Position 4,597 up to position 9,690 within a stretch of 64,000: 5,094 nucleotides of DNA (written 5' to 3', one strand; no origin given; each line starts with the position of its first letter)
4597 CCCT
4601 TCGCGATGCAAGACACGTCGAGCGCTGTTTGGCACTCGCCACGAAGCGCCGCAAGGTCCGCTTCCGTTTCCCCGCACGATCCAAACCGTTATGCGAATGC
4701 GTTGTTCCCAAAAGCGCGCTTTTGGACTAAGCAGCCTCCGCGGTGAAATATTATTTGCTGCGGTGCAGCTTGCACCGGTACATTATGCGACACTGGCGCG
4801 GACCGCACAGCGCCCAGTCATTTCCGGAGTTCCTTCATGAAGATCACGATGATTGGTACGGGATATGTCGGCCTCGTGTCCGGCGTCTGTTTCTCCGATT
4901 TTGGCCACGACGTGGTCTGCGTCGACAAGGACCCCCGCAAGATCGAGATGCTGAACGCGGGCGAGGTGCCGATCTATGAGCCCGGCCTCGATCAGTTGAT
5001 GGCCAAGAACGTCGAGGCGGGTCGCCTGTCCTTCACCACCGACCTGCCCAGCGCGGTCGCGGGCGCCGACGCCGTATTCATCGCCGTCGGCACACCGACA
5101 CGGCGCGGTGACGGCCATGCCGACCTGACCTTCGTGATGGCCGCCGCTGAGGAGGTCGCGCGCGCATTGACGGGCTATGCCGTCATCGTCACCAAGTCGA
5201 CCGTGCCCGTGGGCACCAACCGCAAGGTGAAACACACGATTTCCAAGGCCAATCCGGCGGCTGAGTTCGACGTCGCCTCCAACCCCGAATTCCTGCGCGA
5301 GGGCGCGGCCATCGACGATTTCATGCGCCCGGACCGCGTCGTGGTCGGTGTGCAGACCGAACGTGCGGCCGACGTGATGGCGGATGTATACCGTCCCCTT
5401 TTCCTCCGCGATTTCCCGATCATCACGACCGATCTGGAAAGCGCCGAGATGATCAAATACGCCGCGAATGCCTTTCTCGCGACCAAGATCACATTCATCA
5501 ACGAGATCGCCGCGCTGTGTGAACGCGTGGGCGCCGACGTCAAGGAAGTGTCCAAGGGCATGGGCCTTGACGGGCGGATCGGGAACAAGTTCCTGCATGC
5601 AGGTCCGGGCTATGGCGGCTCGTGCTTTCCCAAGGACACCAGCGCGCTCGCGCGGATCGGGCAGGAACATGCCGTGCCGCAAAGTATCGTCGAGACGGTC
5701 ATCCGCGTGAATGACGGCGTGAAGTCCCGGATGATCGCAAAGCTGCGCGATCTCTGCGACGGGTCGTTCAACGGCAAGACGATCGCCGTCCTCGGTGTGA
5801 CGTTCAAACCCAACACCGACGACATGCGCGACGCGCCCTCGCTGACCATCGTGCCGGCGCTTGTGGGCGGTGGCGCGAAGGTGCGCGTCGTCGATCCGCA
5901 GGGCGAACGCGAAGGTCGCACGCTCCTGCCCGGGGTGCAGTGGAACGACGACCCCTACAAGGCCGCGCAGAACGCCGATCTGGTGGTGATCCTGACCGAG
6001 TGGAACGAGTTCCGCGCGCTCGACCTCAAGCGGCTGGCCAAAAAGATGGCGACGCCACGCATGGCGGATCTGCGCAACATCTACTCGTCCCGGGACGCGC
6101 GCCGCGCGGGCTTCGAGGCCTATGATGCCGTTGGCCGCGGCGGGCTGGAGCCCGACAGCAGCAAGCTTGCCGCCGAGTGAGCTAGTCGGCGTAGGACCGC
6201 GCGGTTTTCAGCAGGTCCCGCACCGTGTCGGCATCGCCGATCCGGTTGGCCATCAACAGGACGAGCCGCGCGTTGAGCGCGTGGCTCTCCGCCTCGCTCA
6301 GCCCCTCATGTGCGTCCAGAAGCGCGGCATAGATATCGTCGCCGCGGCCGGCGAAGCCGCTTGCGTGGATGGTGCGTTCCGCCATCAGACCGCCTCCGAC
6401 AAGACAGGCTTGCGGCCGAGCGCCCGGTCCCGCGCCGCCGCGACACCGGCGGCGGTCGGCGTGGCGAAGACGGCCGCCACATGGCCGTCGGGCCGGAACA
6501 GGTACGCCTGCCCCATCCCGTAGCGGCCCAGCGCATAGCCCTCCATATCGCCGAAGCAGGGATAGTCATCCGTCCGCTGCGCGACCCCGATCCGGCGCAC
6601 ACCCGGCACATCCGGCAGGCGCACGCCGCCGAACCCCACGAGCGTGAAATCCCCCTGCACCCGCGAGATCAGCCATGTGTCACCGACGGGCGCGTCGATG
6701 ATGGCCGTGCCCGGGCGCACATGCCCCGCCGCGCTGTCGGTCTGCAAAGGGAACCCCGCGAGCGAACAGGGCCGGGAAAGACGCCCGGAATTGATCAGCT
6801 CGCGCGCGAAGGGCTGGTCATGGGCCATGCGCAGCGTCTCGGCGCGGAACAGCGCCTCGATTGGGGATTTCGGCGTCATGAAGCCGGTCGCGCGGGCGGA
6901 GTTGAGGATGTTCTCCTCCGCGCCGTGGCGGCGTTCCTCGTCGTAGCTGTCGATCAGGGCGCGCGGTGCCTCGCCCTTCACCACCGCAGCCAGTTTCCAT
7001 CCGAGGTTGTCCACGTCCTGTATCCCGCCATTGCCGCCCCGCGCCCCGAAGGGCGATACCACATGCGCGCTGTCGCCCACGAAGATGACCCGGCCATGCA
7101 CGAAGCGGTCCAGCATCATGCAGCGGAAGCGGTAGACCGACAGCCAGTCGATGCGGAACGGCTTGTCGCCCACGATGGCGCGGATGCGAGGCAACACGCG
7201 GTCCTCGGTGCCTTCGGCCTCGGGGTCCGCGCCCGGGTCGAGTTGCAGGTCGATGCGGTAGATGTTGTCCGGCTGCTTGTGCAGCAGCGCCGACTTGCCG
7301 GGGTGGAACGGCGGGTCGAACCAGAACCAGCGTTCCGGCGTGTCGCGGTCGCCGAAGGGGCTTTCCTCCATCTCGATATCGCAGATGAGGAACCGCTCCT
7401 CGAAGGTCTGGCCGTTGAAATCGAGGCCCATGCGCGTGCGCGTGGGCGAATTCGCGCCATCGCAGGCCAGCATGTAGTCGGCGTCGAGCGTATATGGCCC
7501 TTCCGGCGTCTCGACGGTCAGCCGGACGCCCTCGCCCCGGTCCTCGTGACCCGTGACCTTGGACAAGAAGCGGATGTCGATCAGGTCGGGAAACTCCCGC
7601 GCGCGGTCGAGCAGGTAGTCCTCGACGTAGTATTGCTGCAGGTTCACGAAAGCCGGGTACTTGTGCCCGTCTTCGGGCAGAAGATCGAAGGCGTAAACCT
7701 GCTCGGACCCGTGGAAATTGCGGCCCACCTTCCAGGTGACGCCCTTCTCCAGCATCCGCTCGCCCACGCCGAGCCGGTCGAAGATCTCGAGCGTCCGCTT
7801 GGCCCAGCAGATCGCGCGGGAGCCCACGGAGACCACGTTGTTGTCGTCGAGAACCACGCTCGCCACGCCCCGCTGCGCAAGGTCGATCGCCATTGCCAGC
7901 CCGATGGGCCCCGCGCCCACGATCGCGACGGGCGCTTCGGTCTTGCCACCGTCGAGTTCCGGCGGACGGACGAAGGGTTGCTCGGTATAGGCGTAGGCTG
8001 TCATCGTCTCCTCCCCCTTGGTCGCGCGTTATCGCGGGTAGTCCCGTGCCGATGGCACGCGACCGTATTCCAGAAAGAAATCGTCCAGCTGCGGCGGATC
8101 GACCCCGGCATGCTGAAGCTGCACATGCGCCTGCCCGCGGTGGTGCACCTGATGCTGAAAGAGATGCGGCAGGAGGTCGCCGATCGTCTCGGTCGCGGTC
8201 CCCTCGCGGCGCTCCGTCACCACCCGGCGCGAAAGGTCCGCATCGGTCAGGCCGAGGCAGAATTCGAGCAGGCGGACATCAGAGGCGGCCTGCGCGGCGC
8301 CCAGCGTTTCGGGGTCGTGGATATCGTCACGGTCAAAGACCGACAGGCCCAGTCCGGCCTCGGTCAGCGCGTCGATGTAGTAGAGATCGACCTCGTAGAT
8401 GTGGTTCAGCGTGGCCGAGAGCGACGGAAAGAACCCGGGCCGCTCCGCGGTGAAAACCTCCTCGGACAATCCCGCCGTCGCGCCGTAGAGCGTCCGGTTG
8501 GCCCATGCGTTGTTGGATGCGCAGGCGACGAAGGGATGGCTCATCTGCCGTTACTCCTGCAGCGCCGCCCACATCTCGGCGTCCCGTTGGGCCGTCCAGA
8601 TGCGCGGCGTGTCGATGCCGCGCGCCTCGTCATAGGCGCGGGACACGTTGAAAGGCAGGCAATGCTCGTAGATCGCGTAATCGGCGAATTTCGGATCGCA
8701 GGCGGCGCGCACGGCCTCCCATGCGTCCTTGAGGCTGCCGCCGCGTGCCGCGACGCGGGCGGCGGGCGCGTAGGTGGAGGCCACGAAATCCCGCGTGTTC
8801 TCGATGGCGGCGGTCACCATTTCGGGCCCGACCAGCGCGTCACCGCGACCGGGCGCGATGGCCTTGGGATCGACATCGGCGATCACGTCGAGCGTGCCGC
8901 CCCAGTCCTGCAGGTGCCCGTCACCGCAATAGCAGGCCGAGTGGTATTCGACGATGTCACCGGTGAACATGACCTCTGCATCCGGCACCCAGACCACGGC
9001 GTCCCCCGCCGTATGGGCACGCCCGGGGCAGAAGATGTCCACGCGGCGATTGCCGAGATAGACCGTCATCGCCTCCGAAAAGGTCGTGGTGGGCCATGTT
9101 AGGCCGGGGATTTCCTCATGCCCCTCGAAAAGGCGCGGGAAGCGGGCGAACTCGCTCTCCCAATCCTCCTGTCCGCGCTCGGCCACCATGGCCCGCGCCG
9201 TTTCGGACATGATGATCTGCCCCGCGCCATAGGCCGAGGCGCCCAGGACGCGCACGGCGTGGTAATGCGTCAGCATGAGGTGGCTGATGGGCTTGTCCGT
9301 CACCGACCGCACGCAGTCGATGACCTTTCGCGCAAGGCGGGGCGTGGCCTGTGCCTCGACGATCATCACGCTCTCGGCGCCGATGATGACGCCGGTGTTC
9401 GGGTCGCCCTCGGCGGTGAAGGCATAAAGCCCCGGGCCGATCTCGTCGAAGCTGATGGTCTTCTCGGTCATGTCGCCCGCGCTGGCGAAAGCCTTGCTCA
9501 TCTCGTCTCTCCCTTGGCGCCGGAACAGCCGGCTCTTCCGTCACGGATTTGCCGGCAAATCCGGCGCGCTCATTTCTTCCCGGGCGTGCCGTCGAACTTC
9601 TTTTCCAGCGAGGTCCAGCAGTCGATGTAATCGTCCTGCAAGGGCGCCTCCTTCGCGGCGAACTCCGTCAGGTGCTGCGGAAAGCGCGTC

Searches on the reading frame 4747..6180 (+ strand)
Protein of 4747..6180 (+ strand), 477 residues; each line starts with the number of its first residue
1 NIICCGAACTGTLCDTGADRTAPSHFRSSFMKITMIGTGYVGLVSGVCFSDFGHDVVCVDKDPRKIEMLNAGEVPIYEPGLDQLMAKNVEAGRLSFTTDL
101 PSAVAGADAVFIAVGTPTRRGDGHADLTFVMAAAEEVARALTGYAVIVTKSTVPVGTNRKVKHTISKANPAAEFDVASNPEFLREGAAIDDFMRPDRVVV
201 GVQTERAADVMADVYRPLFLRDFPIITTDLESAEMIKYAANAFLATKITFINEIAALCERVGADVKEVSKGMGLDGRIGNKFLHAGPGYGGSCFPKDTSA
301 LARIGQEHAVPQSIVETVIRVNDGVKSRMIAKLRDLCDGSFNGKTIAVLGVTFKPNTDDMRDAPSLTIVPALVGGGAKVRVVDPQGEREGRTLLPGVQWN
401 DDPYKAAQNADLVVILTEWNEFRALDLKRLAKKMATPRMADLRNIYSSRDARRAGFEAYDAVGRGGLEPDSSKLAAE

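Call 19: search_protein_families(library=pfam, proteins=[window:4747-6180:+], max_evalue=0.00001)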
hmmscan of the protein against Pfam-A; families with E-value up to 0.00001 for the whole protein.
window:4747-6180:+ (477 aa): 3 families
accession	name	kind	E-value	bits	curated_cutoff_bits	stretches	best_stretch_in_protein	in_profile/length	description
PF03721.20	UDPG_MGDP_dh_N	-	7.1e-69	231.6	27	1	31-212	1-185/187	UDP-glucose/GDP-mannose dehydrogenase family, NAD binding domain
PF00984.24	UDPG_MGDP_dh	-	1.7e-38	131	25.4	1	231-323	1-93/94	UDP-glucose/GDP-mannose dehydrogenase family, central domain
PF03720.21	UDPG_MGDP_dh_C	-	2.1e-33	115.2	30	1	347-447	1-102/103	UDP-glucose/GDP-mannose dehydrogenase family, UDP binding domain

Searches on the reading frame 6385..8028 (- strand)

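Call 19: search_protein_families(library=pfam, proteins=[window:6385-8028:-], max_evalue=0.00001)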
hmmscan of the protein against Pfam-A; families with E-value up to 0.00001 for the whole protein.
window:6385-8028:- (547 aa): 1 family
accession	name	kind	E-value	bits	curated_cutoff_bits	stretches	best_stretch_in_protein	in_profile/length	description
PF01494.25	FAD_binding_3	-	6.2e-67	226.7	22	1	32-373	2-345/349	FAD binding domain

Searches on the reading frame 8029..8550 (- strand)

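Call 19: search_protein_families(library=pfam, proteins=[window:8029-8550:-], max_evalue=0.00001)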
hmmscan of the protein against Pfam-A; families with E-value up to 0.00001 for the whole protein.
window:8029-8550:- (173 aa): 2 families
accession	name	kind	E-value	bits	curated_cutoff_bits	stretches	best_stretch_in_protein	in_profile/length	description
PF05163.17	DinB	-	2e-24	86.8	23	1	7-159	5-156/165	DinB family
PF12867.12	DinB_2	-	3.2e-13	50.7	24.8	1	19-141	7-128/128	DinB superfamily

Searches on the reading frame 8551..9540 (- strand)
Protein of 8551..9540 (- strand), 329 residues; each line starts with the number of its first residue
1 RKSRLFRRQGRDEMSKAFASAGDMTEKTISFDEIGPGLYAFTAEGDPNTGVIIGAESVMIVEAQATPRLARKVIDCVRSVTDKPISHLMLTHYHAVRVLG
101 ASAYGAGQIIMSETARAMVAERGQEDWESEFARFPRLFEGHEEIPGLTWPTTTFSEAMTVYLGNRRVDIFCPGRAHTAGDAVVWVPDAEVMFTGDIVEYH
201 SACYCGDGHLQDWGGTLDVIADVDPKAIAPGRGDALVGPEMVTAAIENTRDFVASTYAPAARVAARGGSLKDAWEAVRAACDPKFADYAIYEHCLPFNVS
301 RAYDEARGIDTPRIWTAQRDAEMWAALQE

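Call 19: search_protein_families(library=pfam, proteins=[window:8551-9540:-], max_evalue=0.00001)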
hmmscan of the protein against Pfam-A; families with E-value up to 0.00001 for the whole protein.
window:8551-9540:- (329 aa): 1 family
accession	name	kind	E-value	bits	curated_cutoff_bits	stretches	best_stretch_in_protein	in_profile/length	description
PF00753.33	Lactamase_B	-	2.8e-09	37.7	22.7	1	45-231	4-195/196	Metallo-beta-lactamase superfamily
